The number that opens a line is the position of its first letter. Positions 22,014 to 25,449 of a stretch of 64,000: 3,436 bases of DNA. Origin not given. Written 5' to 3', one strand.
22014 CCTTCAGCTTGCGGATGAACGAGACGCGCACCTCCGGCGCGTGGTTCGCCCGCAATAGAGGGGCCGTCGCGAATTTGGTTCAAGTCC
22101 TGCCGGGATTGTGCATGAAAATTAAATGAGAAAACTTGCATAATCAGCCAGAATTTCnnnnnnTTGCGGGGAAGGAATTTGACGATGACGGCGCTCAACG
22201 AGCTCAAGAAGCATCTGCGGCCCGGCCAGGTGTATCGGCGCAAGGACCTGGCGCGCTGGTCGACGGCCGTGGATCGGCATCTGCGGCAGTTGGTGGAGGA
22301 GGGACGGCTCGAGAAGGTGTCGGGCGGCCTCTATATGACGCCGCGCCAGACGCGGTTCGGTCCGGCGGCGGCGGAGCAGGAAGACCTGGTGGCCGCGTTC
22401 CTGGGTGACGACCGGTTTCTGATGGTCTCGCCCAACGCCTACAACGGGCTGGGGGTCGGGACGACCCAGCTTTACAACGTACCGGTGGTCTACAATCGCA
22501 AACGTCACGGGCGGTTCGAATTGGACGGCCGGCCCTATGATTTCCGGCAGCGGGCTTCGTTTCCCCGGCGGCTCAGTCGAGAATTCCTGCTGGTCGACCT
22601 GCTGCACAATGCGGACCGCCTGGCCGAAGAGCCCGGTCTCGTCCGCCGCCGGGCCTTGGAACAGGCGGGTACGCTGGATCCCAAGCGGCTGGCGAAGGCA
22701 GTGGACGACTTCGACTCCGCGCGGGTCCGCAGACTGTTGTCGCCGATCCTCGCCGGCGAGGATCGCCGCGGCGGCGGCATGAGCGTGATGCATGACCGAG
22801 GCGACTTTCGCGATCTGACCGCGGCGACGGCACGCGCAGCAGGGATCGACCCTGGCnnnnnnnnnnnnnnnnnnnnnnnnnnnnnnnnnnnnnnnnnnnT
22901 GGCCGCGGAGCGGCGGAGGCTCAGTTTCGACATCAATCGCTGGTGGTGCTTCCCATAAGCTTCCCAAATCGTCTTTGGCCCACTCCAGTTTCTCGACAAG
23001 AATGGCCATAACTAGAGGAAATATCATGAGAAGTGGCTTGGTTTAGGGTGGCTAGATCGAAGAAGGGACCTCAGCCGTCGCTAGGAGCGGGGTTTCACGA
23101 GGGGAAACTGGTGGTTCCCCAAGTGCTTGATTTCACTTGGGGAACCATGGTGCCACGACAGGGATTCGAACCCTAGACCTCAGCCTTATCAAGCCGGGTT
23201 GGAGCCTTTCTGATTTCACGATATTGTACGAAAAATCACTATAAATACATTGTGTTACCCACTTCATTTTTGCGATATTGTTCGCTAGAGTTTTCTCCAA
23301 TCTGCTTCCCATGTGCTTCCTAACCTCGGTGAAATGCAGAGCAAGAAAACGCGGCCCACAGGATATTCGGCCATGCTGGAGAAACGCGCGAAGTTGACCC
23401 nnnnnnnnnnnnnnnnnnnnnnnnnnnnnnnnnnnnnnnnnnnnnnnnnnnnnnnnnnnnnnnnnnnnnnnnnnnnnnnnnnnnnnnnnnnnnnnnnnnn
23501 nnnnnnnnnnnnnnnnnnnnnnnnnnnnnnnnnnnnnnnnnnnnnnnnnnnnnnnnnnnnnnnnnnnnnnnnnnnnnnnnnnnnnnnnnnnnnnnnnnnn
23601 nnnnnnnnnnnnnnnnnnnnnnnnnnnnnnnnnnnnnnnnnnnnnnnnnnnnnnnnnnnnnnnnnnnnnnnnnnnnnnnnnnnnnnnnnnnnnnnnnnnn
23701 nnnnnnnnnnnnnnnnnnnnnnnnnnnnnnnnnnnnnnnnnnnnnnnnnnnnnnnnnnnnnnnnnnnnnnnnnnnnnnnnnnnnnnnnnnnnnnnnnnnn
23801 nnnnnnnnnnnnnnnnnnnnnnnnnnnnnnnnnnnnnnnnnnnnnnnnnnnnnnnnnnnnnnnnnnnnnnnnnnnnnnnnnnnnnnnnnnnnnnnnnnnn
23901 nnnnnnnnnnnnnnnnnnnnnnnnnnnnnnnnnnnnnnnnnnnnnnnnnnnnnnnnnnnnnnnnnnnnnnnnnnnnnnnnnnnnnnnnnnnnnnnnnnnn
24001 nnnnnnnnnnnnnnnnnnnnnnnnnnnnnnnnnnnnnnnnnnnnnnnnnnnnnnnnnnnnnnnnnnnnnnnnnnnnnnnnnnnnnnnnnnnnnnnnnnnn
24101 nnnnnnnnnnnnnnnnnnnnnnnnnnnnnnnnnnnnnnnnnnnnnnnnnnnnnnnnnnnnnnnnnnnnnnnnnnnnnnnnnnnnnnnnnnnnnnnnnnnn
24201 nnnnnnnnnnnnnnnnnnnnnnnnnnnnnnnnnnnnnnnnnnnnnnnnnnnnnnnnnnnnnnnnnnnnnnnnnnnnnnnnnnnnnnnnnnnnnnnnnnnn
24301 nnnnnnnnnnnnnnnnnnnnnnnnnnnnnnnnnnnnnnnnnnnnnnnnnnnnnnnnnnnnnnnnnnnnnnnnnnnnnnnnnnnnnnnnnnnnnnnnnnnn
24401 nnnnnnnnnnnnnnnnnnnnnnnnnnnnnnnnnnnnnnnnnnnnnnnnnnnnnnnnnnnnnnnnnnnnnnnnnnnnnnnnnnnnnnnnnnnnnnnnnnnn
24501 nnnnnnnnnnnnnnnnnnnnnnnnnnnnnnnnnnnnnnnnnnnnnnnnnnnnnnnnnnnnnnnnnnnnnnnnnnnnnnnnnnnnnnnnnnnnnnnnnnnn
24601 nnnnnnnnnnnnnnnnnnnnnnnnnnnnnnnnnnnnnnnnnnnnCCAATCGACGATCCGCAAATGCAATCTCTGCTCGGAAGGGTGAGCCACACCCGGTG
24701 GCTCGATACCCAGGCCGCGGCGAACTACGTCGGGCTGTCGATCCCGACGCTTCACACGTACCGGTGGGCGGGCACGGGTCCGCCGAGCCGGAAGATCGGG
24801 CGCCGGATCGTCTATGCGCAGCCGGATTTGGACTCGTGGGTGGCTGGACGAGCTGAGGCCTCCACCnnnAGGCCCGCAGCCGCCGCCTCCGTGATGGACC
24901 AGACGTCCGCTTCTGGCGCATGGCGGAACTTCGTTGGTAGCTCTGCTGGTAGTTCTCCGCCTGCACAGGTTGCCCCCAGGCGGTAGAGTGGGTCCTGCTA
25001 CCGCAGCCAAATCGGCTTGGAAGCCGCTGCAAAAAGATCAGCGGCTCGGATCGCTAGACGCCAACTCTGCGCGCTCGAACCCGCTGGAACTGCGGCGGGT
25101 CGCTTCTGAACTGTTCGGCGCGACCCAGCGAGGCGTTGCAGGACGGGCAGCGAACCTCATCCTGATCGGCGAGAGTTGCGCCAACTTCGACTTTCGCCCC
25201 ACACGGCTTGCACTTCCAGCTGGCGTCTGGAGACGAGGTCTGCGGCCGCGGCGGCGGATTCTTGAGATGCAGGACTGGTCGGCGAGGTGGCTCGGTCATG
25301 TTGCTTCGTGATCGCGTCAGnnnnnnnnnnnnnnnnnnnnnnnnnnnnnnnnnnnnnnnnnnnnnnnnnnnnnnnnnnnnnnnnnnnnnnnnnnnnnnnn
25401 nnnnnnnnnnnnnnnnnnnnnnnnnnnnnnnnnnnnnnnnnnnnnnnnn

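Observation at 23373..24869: Integrase fused to its own excisionase-like HTH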

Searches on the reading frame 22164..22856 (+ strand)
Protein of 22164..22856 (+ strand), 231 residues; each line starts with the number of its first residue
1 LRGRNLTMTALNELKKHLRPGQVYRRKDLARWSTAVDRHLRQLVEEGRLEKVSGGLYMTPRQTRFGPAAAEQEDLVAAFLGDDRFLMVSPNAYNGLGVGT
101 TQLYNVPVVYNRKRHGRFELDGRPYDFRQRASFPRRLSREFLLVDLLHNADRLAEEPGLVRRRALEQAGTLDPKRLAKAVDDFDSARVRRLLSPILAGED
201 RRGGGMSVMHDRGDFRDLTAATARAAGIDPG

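Call 25: search_protein_families(library=pfam, proteins=[window:22164-22856:+], max_evalue=0.01)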
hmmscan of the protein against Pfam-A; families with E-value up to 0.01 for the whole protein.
window:22164-22856:+ (231 aa): 1 family
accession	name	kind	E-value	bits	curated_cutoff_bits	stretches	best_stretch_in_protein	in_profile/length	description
PF17194.10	AbiEi_3_N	-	0.0092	16.4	26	0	9-62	3-55/93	Transcriptional regulator, AbiEi antitoxin N-terminal domain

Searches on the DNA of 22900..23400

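Call 10: search_rna_families(source=window, start=22900, end=23400, threshold=evalue, max_evalue=10, show_alignments=2)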
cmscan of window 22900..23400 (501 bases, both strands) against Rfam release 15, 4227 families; matches with E-value up to 10: 4.
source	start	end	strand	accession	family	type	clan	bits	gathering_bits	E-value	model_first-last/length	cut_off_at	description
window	23160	23174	+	RF04351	Plastid-psbl-rps4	Cis-reg;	-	16.9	68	0.84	10-24/53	no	Plastid-psbl-rps4 3UTR RNA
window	22919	22964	-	RF01128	sR43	Gene; snRNA; snoRNA; CD-box;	-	16.7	45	0.088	1-56/56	no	Small nucleolar RNA sR42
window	23112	23147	+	RF02459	Virus_CITE_4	Cis-reg;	-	15.8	40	2.5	1-85/85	no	Necrovirus cap-independent translation element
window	23152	23205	-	RF01684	mascRNA-menRNA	Gene;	-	15.1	42.5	3.2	1-56/56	no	MALAT1-associated small cytoplasmic RNA/MEN beta RNA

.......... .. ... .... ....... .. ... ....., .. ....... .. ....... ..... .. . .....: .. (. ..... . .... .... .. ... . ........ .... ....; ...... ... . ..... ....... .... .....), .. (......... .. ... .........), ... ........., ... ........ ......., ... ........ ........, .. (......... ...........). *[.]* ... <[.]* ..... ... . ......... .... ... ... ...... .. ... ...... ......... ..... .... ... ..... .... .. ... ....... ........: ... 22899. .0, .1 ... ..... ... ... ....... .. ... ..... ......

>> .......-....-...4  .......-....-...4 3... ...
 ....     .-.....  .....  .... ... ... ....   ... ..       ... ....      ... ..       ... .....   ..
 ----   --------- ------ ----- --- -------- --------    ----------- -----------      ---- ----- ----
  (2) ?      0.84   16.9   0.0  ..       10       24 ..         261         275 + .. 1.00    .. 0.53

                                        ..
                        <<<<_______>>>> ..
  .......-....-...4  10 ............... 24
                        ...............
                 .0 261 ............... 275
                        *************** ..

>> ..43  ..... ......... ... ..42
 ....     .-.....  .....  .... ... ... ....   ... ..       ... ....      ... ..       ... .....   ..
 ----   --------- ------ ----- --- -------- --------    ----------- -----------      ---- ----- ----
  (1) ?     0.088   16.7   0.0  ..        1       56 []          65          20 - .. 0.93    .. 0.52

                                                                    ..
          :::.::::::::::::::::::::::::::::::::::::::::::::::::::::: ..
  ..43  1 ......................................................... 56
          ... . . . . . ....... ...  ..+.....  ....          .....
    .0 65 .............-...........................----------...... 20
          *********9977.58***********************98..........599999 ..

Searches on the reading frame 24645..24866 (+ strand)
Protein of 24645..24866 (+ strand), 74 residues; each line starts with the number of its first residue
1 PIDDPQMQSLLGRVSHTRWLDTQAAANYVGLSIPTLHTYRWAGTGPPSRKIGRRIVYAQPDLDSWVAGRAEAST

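Call 29: search_protein_representatives(protein=window:24657-24866:+)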
Query: 70 residues. Proteins with E-value up to 0.001 (for the whole library): 2881; up to 1e-10: 35; up to 1e-30: 0. The best 150 are listed.
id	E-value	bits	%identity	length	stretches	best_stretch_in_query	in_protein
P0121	1.1e-30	120.6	45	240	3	12-63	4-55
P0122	7.5e-28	111.7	76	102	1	3-69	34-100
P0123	2.5e-26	106.9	48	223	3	15-70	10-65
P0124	2.6e-23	97.3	73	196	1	4-66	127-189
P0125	3.8e-20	87.3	50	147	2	12-67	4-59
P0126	5.8e-18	80.4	46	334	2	18-69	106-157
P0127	2.4e-17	78.5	50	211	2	17-69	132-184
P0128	5.5e-17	77.3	36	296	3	9-64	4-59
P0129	1.5e-16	75.9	45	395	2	13-70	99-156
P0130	1.6e-16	75.8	57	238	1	3-67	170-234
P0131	5.7e-16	74.1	59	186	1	5-65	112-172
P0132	1.8e-15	72.5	32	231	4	13-65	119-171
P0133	2.2e-15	72.2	52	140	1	1-67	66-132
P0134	2.3e-15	72.2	53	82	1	1-64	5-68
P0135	3.2e-15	71.7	46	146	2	16-70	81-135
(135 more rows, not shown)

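Call 54: search_solved_structures(query=window:24657-24866:+, max_evalue=10, show_alignments=3)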
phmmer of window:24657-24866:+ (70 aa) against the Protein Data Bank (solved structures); distinct sequences matched with E-value up to 10: 1.
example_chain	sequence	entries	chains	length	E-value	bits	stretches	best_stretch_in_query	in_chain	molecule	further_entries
8dgl_A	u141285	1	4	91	1.6e-07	34.6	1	14-66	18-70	Recombination Directionality Factor RdfS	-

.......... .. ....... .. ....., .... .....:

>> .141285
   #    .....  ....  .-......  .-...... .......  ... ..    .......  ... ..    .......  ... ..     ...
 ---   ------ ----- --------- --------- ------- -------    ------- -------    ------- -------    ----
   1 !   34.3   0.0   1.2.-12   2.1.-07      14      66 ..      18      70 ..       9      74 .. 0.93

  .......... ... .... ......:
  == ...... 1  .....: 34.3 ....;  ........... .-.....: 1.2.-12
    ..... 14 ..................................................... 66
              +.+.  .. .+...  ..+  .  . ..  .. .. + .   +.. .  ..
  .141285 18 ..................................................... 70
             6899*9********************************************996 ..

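Call 88: search_protein_families(library=ncbifam, proteins=[window:24645-24866:+], max_evalue=0.01)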
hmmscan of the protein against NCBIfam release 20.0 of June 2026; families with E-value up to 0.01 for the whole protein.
window:24645-24866:+ (74 aa): 1 family
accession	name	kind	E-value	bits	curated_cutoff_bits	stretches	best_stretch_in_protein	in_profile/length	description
NF047737.1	antiphage_MADS1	equivalog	0.00043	20.5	80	1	18-66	2-49/49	methylation-associated defense system helix-turn-helix domain-containing protein MAD1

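Call 89: search_protein_families(library=phrogs, proteins=[window:24645-24866:+], max_evalue=0.001)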
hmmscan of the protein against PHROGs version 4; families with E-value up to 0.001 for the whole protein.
window:24645-24866:+ (74 aa): 2 families
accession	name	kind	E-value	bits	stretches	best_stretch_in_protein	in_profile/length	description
phrog_66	-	integration and excision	1.4e-07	32.5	1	13-72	87-146/412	excisionase and transcriptional regulator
phrog_597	-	DNA, RNA and nucleotide metabolism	0.00014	22.9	1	17-69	110-164/200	DNA binding protein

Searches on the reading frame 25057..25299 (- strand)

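Call 25: search_protein_families(library=pfam, proteins=[window:25057-25299:-], max_evalue=0.01)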
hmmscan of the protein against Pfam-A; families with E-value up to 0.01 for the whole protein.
window:25057-25299:- (81 aa): 3 families
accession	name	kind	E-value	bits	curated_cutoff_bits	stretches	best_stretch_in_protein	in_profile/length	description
PF09723.15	Zn_ribbon_8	-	0.00011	22.6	34.4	1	29-58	7-37/41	Zinc ribbon domain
PF12773.13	DZR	-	0.00075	20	27.3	1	21-64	6-40/45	Double zinc ribbon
PF21344.3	Zn_ribbon_LysW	-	0.0011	19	27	1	29-58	2-31/46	Alpha-aminoadipate carrier protein LysW-like, globular domain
